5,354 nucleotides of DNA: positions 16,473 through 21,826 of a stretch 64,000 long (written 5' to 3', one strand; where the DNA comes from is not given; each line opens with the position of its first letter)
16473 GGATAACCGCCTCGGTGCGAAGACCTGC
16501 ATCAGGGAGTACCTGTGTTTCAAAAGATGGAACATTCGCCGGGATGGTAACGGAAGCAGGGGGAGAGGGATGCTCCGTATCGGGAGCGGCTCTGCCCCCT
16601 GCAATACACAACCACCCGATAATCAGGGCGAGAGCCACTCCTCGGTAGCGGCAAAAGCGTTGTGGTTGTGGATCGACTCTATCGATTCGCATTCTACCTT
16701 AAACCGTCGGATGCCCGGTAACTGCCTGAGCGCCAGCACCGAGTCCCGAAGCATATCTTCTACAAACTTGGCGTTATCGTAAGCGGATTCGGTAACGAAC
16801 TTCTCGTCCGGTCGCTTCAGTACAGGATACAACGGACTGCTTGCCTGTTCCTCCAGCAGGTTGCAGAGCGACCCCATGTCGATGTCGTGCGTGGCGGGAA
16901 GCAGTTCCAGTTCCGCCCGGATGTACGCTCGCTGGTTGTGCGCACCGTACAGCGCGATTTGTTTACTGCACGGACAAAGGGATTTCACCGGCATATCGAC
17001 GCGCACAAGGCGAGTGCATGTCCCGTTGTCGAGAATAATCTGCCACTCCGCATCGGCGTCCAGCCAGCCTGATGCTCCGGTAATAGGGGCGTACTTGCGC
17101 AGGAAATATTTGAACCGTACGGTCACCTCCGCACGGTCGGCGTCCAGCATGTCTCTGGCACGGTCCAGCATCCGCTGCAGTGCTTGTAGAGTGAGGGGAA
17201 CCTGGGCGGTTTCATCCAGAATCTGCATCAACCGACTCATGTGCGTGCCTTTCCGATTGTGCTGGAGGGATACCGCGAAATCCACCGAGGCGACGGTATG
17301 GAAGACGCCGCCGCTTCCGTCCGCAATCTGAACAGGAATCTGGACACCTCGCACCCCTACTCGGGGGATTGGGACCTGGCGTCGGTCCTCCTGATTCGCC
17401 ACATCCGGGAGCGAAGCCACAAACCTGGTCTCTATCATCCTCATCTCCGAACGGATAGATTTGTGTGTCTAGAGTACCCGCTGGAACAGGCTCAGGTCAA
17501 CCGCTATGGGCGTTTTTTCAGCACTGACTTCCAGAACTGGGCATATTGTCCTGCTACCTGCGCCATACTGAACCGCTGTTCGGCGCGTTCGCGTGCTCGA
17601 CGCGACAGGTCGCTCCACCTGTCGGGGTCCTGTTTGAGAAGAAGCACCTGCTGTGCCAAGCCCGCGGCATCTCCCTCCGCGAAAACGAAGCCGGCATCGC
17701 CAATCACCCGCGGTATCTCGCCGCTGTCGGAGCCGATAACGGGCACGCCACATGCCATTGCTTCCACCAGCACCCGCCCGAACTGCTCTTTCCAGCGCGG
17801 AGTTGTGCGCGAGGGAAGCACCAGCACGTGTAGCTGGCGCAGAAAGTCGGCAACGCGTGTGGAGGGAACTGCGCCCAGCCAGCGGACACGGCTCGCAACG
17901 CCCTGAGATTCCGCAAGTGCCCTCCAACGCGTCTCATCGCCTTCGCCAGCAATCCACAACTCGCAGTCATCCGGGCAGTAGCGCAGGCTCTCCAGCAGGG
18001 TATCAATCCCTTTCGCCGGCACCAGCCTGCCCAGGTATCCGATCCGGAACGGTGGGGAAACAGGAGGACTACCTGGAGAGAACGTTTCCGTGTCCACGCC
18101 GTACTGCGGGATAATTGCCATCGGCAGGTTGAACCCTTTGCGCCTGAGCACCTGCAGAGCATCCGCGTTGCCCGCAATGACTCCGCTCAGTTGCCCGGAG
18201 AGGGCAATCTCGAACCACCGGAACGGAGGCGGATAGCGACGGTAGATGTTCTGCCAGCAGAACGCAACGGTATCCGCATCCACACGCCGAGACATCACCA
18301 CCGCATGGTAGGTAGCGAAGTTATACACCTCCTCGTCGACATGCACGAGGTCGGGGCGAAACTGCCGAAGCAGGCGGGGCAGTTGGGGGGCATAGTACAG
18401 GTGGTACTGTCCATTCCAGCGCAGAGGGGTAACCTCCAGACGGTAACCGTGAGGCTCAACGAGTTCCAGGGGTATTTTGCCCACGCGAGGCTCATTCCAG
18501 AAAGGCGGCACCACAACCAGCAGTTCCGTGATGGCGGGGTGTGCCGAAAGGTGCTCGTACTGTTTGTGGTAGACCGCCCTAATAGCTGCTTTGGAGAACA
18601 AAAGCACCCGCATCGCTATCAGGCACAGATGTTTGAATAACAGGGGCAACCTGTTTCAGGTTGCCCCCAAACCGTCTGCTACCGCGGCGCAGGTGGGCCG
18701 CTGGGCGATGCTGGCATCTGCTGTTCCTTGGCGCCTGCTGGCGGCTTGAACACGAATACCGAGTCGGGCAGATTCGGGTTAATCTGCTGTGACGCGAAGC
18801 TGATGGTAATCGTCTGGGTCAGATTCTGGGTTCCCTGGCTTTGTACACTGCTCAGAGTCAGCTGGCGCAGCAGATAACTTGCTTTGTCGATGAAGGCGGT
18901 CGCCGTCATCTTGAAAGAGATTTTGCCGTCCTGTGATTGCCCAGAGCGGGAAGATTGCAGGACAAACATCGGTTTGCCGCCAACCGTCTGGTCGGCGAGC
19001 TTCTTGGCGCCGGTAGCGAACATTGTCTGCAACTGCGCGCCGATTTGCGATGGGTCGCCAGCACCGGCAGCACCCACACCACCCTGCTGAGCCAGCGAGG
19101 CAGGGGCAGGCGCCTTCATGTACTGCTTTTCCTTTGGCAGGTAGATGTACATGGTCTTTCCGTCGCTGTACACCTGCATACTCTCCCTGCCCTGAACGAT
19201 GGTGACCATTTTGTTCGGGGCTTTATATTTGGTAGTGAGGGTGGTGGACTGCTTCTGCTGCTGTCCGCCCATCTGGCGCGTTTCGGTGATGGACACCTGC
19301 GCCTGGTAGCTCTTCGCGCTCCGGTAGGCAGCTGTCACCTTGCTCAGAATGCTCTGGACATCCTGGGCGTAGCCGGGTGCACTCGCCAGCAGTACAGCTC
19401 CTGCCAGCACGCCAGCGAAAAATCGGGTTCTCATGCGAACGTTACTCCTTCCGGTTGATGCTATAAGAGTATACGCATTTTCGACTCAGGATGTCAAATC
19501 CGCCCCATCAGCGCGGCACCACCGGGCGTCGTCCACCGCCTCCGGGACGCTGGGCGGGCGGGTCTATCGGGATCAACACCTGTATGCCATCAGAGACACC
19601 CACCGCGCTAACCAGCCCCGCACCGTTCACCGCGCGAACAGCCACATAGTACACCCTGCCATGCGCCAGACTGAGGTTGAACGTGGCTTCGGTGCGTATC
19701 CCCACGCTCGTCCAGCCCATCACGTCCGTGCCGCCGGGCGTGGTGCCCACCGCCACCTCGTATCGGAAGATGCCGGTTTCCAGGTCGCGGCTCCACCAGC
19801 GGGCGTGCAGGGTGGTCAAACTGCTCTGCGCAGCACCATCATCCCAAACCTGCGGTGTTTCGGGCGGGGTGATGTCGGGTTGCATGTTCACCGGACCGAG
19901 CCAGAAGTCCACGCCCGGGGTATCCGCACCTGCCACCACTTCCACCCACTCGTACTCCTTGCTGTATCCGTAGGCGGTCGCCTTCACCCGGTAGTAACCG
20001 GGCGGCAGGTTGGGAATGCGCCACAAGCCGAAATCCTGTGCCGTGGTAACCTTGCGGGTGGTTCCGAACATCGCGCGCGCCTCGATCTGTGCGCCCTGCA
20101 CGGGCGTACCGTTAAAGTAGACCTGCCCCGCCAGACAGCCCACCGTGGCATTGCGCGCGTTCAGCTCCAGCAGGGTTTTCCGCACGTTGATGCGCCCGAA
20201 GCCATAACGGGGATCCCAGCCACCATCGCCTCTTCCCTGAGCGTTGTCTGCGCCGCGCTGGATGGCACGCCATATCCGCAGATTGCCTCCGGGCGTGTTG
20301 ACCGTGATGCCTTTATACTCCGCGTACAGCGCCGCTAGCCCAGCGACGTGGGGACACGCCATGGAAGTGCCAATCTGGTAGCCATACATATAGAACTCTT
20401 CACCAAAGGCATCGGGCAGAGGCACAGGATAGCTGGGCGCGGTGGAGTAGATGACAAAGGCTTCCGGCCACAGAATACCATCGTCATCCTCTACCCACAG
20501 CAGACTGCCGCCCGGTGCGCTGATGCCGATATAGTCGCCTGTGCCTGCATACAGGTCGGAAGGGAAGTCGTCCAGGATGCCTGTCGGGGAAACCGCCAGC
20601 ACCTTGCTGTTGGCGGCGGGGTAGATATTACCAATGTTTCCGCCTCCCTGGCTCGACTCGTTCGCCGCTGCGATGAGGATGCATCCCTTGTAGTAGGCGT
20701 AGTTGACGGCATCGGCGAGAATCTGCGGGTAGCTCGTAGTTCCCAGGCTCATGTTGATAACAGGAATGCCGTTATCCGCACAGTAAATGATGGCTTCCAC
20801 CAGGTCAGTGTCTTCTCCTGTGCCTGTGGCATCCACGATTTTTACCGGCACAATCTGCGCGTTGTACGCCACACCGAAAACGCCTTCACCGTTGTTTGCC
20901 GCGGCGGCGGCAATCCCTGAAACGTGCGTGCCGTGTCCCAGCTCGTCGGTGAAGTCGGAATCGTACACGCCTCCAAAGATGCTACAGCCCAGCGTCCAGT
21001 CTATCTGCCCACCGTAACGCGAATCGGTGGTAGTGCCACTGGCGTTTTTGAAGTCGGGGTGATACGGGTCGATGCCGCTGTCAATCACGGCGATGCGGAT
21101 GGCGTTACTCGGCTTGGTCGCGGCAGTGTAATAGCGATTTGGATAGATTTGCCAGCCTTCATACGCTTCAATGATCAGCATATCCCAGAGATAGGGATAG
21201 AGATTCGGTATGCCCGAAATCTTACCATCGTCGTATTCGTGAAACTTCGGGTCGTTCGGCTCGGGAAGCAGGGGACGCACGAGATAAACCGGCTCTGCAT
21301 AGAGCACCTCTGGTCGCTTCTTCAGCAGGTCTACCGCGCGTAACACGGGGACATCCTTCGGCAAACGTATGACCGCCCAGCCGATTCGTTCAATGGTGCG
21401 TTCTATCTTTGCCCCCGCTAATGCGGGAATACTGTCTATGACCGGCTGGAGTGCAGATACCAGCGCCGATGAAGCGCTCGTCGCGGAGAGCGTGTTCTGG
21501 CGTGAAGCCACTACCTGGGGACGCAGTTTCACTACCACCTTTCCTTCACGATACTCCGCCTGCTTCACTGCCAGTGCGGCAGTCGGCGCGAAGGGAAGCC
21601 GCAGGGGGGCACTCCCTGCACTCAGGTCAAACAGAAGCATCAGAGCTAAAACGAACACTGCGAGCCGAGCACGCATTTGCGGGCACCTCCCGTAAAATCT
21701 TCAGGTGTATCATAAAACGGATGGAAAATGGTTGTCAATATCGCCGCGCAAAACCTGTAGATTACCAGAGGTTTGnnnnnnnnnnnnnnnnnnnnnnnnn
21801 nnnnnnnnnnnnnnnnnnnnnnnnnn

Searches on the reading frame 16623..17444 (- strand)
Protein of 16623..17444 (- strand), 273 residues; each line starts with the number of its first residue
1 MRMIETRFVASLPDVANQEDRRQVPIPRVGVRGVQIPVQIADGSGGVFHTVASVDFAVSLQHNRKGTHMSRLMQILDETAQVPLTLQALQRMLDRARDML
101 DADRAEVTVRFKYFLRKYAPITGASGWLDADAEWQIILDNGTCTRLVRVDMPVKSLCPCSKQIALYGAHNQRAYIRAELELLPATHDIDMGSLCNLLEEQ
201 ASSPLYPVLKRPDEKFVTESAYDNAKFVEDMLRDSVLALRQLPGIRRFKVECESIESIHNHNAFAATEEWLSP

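Call 14: search_protein_families(library=pfam, proteins=[window:16623-17444:-], max_evalue=0.001)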
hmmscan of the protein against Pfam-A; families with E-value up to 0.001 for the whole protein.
window:16623-17444:- (273 aa): 1 family
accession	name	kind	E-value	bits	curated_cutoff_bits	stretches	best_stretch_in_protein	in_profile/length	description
PF02649.19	GCHY-1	-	2.7e-81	273.4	25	1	12-265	1-260/260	Type I GTP cyclohydrolase folE2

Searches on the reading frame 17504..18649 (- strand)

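Call 14: search_protein_families(library=pfam, proteins=[window:17504-18649:-], max_evalue=0.001)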
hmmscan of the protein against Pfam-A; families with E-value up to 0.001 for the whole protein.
window:17504-18649:- (381 aa): 6 families
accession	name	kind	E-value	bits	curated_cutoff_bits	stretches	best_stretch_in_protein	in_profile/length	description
PF00534.26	Glycos_transf_1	-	1.2e-31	110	26.4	1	196-355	11-172/172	Glycosyl transferases group 1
PF13692.12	Glyco_trans_1_4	-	6.1e-30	104.8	27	1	201-340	2-141/142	Glycosyl transferases group 1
PF13524.12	Glyco_trans_1_2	-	2.7e-11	44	25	1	228-369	14-142/144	Glycosyl transferase-like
PF13439.12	Glyco_transf_4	-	3.2e-08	34.2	28.5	1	64-188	38-169/170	Glycosyltransferase Family 4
PF20706.3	GT4-conflict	-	8.1e-06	25.5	26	1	176-362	174-364/385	Family 4 Glycosyltransferase in conflict systems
PF13579.12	Glyco_trans_4_4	-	0.00039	21.2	29.7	1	68-174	42-148/158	Glycosyl transferase 4-like domain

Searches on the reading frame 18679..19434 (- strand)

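Call 14: search_protein_families(library=pfam, proteins=[window:18679-19434:-], max_evalue=0.001)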
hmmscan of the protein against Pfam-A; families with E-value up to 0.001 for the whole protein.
window:18679-19434:- (251 aa): 2 families
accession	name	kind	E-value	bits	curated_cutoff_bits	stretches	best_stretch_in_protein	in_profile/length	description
PF09865.15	DUF2092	-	5.6e-14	52.5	21.2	2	28-115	3-92/212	Predicted periplasmic protein (DUF2092)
PF20316.5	DUF6612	-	2e-06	28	23.7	1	26-112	2-97/237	Family of unknown function (DUF6612)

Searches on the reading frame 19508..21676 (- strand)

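Call 14: search_protein_families(library=pfam, proteins=[window:19508-21676:-], max_evalue=0.001)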
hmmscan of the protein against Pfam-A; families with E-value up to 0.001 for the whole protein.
window:19508-21676:- (722 aa): 3 families
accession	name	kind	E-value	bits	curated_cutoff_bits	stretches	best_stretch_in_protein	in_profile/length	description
PF00082.27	Peptidase_S8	-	1.5e-38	133.2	21.8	1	191-494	2-288/288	Subtilase family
PF22148.1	Fervidolysin_NPro-like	-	1.6e-10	41.7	21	1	85-129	36-80/81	Fervidolysin N-terminal prodomain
PF13620.12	CarboxypepD_reg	-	3.5e-10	40.5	32.3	1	517-591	4-79/82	Carboxypeptidase regulatory-like domain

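Call 90: search_protein_families(library=ncbifam, proteins=[window:19508-21676:-], max_evalue=0.001)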
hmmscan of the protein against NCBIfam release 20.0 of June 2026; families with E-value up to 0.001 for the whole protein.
window:19508-21676:- (722 aa): 9 families
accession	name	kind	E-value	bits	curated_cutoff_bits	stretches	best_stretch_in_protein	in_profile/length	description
TIGR03921.1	T7SS_mycosin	equivalog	7e-33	114.2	278.75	1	192-503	14-286/353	type VII secretion-associated serine protease mycosin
NF033595.1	denti_PrtP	equivalog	6.2e-21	74.6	300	2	304-502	340-502/606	dentilisin complex serine proteinase subunit PrtP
NF049966.1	QH_SP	equivalog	2.4e-18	66.3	165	1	194-363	1-141/219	subtilisin-like serine protease QhpE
NF040809.1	germ_prot_CspBA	exception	2.9e-09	35.1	1250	1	243-342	719-826/1099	bifunctional germination protease/germinant receptor pseudoprotease CspBA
NF051851.1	AtpSerPepEprS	equivalog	1e-07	30.4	1700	1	185-375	61-252/988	autotransporter serine peptidase EprS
NF040808.2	CspC_non_triad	exception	2.2e-06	26.4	675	0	175-215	83-120/556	bile acid germinant receptor pseudoprotease CspC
NF052345.1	S_layer_anammox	exception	3.1e-06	24.8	1400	1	509-612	1309-1411/1596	Kustd1514 family S-layer glycoprotein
TIGR03895.1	protease_PatA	subfamily_domain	5.5e-05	22.1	421.05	1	248-362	1-116/606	PatA/PatG family cyanobactin maturation protease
NF040553.1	SGO_0316_fam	subfamily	0.00029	18.6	1400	1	243-316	355-434/1486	SGO_0316/SGO_0317 family LPXTG-anchored serine peptidase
